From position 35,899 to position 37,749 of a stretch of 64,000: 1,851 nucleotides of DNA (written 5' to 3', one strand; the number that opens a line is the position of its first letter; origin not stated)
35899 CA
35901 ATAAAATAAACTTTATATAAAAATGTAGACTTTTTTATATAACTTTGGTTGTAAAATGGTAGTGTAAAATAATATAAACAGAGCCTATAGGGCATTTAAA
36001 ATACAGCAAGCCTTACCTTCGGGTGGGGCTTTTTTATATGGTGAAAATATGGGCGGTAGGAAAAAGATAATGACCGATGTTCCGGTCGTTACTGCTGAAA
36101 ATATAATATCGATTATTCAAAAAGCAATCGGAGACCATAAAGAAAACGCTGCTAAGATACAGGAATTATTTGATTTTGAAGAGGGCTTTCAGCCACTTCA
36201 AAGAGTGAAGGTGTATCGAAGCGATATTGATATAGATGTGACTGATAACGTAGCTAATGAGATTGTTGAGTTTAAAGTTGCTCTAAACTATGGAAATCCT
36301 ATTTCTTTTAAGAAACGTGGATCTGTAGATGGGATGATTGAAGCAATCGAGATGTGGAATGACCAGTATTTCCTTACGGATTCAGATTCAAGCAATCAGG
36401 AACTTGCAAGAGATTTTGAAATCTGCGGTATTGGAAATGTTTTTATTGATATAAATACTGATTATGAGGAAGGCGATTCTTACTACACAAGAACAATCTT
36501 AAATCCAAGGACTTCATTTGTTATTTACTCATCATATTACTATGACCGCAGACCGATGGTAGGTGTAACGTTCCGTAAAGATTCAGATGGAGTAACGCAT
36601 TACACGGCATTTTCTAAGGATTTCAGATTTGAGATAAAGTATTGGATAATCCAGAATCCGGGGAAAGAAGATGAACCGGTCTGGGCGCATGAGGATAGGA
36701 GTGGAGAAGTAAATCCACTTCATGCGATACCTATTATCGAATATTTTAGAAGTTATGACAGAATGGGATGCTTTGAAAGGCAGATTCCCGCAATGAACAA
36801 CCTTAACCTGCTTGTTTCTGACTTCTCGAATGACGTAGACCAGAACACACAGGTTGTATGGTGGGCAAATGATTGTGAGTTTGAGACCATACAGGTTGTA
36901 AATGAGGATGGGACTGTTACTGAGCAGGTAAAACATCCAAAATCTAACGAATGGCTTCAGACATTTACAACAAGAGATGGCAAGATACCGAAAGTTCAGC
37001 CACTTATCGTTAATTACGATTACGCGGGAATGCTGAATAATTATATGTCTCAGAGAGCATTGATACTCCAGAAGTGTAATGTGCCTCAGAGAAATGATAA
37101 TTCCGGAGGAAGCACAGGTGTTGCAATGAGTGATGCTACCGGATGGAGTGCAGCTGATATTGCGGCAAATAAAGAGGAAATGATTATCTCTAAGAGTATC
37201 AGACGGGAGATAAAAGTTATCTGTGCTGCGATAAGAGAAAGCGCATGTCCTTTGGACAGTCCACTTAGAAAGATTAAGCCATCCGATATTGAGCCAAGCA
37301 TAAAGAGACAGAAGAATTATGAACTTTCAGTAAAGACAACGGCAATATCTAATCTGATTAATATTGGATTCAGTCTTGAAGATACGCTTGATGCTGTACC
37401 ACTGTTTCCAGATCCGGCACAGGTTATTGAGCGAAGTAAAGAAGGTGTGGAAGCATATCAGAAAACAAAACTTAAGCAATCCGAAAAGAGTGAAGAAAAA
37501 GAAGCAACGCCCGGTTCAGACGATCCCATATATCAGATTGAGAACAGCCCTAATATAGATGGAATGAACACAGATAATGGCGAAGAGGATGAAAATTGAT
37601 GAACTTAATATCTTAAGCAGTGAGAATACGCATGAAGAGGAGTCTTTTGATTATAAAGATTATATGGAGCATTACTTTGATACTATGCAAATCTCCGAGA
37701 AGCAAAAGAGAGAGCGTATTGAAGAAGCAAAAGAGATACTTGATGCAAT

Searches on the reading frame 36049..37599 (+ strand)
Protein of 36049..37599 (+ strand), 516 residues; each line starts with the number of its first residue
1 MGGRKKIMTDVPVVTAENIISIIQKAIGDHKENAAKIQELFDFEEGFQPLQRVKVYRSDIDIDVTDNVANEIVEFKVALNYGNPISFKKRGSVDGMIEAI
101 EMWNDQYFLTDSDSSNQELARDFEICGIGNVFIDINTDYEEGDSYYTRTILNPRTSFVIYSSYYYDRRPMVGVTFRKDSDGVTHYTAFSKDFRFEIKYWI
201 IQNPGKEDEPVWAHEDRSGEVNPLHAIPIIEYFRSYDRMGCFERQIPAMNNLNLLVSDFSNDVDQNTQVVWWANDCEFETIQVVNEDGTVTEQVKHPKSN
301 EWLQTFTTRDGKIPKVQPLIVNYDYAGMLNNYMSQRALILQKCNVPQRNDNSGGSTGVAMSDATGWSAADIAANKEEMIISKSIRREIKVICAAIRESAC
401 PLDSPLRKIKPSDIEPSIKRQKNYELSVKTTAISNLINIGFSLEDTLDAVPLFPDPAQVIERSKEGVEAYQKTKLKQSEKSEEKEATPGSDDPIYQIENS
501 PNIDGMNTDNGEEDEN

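Call 23: search_protein_families(library=pfam, proteins=[window:36049-37599:+], max_evalue=0.01)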
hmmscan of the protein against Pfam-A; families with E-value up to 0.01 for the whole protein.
window:36049-37599:+ (516 aa): 1 family
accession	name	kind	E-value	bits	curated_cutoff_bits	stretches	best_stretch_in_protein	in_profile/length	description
PF05133.19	SPP1_portal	-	5.5e-29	101.8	25.5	1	25-469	3-412/416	Phage portal protein, SPP1 Gp6-like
